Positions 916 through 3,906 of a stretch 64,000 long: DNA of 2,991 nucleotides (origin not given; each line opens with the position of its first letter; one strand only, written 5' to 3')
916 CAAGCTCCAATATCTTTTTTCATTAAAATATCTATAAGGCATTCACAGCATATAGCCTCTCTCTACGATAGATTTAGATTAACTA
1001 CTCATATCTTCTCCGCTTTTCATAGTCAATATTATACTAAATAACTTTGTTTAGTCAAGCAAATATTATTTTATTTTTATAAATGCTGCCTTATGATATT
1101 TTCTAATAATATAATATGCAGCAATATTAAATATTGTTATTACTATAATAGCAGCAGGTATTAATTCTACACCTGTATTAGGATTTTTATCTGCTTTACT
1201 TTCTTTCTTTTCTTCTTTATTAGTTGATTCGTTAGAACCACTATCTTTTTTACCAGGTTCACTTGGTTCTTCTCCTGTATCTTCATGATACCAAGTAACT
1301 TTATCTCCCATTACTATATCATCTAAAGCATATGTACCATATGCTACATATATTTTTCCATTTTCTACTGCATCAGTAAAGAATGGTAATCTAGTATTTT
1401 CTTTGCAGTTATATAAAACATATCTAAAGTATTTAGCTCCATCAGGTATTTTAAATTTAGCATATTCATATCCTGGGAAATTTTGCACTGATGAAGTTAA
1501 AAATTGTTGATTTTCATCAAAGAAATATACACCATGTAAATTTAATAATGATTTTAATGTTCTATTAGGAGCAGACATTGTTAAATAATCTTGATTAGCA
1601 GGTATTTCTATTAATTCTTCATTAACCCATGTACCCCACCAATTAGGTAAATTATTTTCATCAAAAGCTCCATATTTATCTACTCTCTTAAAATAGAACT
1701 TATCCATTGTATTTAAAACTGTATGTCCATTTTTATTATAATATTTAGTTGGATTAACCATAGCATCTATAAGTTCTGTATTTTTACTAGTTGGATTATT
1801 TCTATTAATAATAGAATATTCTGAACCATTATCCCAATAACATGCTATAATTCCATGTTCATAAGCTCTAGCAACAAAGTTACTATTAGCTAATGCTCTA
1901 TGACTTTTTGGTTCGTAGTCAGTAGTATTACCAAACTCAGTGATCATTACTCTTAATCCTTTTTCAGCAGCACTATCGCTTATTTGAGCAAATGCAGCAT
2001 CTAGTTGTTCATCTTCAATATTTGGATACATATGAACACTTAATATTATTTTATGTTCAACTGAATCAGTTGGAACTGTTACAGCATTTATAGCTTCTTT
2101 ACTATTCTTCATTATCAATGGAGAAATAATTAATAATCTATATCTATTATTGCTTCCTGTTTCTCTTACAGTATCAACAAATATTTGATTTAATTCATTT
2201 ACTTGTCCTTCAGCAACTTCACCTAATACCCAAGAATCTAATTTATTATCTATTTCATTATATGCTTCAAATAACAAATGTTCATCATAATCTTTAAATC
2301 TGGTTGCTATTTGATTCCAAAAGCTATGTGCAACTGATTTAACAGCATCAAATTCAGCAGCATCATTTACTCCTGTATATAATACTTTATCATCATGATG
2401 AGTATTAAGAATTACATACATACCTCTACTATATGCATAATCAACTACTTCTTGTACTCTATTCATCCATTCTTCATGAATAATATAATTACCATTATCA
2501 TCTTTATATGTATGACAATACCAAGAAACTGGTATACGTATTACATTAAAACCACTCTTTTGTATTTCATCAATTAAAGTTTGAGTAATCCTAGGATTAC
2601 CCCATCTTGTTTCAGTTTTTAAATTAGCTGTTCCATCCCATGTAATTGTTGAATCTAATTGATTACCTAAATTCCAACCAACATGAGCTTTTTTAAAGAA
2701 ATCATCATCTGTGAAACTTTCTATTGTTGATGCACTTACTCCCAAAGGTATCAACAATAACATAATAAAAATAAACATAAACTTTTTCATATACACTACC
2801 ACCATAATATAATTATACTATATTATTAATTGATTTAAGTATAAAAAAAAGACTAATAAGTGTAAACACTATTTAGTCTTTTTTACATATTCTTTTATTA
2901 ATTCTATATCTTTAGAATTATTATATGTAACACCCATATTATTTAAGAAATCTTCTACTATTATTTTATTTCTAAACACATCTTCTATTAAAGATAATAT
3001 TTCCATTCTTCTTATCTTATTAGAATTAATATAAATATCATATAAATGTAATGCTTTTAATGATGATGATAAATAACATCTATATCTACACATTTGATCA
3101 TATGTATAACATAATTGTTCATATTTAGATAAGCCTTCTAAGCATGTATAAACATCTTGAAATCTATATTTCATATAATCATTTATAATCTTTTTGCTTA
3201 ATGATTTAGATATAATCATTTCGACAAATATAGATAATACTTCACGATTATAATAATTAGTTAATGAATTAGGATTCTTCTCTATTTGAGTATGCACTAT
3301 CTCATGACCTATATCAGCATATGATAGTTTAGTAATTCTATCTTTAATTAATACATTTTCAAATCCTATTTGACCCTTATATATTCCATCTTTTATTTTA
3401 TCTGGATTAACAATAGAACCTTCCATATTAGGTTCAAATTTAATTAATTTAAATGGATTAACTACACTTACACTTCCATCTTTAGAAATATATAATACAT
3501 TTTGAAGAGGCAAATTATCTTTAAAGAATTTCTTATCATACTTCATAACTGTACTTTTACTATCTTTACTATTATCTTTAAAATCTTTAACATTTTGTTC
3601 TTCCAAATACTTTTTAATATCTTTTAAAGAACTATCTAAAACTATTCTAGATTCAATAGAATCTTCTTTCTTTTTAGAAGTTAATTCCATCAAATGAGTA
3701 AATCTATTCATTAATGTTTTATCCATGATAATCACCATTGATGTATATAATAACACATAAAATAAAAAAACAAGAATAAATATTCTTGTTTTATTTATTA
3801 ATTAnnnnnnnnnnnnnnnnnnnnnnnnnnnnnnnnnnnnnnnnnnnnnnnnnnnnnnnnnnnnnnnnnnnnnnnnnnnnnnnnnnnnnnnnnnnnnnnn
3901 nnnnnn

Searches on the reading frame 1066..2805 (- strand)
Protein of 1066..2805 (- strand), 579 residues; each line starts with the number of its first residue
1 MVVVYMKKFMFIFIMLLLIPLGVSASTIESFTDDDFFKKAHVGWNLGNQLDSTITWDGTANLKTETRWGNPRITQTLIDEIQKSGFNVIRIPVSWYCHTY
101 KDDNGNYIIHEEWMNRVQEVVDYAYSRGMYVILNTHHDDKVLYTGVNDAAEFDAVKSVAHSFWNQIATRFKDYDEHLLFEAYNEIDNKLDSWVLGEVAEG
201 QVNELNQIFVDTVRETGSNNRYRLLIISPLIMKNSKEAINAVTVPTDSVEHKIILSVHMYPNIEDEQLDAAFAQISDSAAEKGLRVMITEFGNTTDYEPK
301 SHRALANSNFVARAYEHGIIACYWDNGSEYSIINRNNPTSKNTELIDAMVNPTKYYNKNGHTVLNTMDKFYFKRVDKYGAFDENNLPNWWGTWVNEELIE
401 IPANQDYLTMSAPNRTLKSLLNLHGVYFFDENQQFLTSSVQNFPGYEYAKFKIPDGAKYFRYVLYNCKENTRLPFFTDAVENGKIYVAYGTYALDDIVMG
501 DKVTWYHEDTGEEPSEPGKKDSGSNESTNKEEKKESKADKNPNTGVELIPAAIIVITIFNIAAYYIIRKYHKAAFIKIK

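Call 3: search_protein_families(library=pfam, proteins=[window:1066-2805:-], max_evalue=1)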
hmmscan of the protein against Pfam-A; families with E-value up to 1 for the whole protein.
window:1066-2805:- (579 aa): 3 families
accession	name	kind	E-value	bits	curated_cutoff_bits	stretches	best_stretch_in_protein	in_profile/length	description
PF00150.24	Cellulase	-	2e-50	172.2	23.5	1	63-328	12-270/272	Cellulase (glycosyl hydrolase family 5)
PF01301.25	Glyco_hydro_35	-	0.0061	16.6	27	1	73-133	25-81/319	Glycosyl hydrolases family 35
PF10566.15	Glyco_hydro_97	-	0.013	15.3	32.5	1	63-183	24-142/275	Glycoside hydrolase 97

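Call 4: search_protein_families(library=ncbifam, proteins=[window:1066-2805:-], max_evalue=1)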
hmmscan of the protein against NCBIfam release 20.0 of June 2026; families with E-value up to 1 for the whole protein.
window:1066-2805:- (579 aa): 2 families
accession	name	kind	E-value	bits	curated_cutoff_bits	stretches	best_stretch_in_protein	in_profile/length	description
NF051847.1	EndGlycCerase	equivalog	1.7e-06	27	700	1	73-139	59-121/455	endoglycoceramidase I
NF053819.1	EF0750_LPXTG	subfamily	0.11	13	47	1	506-567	41-98/105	EF2685/EF0750 family sortase-dependent surface protein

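Call 56: find_encoding_contigs(protein=window:1066-2790:-, flank=10000, max_places=3)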
Protein window:1066-2790:- (574 aa): 1 contig read that carries it; 1 place shown.
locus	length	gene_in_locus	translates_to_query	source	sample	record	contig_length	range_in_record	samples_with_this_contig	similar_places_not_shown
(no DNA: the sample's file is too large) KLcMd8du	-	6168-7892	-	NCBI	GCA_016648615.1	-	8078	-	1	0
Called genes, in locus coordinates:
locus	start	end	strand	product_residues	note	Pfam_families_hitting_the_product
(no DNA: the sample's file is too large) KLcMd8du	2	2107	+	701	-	?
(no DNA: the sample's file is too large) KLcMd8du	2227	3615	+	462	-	-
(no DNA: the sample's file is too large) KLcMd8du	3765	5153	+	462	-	-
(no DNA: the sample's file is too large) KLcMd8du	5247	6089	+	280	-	-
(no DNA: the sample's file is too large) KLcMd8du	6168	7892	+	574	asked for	PF00150:Cellulase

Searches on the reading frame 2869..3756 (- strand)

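Call 3: search_protein_families(library=pfam, proteins=[window:2869-3756:-], max_evalue=1)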
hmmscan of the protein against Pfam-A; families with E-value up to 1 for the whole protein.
window:2869-3756:- (295 aa): 1 family
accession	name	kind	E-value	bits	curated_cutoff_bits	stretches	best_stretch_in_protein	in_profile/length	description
PF11738.13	DUF3298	-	0.14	13.5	24.1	1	43-102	10-67/84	Protein of unknown function (DUF3298)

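Call 4: search_protein_families(library=ncbifam, proteins=[window:2869-3756:-], max_evalue=1)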
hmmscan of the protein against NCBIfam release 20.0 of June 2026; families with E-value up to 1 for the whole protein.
window:2869-3756:- (295 aa): 0 families

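Call 60: search_protein_families(library=ncbifam, proteins=[window:2869-3756:-], max_evalue=0.01)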
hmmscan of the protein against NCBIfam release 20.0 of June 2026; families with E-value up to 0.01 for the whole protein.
window:2869-3756:- (295 aa): 0 families
